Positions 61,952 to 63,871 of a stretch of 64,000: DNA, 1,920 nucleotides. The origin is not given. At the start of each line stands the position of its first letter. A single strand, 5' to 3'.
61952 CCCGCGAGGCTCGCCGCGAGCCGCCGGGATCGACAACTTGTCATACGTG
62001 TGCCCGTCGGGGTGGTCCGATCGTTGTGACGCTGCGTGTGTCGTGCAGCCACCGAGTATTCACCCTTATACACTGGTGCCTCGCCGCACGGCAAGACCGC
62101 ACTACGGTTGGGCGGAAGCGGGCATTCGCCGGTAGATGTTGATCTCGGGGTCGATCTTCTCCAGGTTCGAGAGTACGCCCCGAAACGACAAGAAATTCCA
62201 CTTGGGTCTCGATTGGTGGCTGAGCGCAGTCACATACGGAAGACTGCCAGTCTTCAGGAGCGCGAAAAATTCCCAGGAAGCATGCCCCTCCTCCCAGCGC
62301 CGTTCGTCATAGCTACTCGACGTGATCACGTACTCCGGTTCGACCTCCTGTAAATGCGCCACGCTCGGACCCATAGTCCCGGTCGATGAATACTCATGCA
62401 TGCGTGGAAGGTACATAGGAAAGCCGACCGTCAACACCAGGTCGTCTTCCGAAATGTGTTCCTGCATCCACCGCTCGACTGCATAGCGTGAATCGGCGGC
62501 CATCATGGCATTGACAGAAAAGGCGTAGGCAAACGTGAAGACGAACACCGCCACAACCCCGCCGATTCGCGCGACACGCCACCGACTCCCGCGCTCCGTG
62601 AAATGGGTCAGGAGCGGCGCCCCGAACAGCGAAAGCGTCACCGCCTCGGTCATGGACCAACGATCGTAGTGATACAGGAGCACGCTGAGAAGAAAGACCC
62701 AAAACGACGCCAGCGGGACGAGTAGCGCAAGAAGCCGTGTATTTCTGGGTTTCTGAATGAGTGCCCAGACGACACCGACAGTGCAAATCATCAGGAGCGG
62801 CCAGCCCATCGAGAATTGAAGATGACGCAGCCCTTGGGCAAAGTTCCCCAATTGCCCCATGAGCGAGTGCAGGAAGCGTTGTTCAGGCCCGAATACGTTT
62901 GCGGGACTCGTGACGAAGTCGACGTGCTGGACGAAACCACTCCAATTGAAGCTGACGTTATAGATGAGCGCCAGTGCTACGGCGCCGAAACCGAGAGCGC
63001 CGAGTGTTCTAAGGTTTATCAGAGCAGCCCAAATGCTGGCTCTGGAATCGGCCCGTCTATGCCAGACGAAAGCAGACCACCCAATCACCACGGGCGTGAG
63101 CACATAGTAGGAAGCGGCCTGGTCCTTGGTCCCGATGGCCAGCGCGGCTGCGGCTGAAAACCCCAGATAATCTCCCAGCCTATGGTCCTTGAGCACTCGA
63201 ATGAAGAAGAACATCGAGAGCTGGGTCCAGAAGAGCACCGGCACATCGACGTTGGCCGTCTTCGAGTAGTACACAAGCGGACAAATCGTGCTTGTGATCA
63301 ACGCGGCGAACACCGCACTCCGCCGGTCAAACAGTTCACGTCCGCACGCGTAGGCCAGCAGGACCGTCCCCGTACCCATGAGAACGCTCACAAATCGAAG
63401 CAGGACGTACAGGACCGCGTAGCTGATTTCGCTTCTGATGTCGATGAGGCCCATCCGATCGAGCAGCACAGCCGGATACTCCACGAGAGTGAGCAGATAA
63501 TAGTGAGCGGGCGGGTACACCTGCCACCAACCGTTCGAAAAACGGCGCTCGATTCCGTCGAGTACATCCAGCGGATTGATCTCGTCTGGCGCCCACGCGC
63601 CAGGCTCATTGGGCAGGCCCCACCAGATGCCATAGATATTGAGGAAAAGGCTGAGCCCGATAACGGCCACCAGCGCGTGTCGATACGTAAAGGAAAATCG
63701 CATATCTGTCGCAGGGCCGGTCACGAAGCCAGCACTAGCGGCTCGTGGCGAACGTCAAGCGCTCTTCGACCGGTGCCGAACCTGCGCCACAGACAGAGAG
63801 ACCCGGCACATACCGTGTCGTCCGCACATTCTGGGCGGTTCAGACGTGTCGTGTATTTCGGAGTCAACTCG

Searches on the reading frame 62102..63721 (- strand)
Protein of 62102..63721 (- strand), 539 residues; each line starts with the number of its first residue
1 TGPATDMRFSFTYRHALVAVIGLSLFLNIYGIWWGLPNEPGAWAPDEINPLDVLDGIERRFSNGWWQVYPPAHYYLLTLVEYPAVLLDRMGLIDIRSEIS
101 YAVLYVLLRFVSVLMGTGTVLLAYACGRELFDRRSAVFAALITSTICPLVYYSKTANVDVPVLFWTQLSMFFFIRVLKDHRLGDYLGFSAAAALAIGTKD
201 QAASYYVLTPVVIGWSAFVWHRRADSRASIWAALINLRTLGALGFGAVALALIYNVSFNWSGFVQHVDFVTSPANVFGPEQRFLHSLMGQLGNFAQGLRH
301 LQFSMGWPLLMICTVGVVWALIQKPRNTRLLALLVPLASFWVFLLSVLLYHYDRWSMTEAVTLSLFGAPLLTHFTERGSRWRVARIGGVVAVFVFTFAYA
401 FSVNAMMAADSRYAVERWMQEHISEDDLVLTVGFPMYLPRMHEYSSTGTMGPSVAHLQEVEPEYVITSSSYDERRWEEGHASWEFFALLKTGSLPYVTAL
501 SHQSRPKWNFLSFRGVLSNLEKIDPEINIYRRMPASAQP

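Call 55: search_protein_families(library=pfam, proteins=[window:62102-63721:-], max_evalue=0.0001)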
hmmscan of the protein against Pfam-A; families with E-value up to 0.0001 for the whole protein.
window:62102-63721:- (539 aa): 2 families
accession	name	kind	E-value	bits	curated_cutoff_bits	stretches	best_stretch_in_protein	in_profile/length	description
PF13231.12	PMT_2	-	2.4e-12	47.8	26.1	1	108-221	24-132/160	Dolichyl-phosphate-mannose-protein mannosyltransferase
PF02366.24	PMT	-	2.3e-09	37.6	22.7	1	68-230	44-211/245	Dolichyl-phosphate-mannose-protein mannosyltransferase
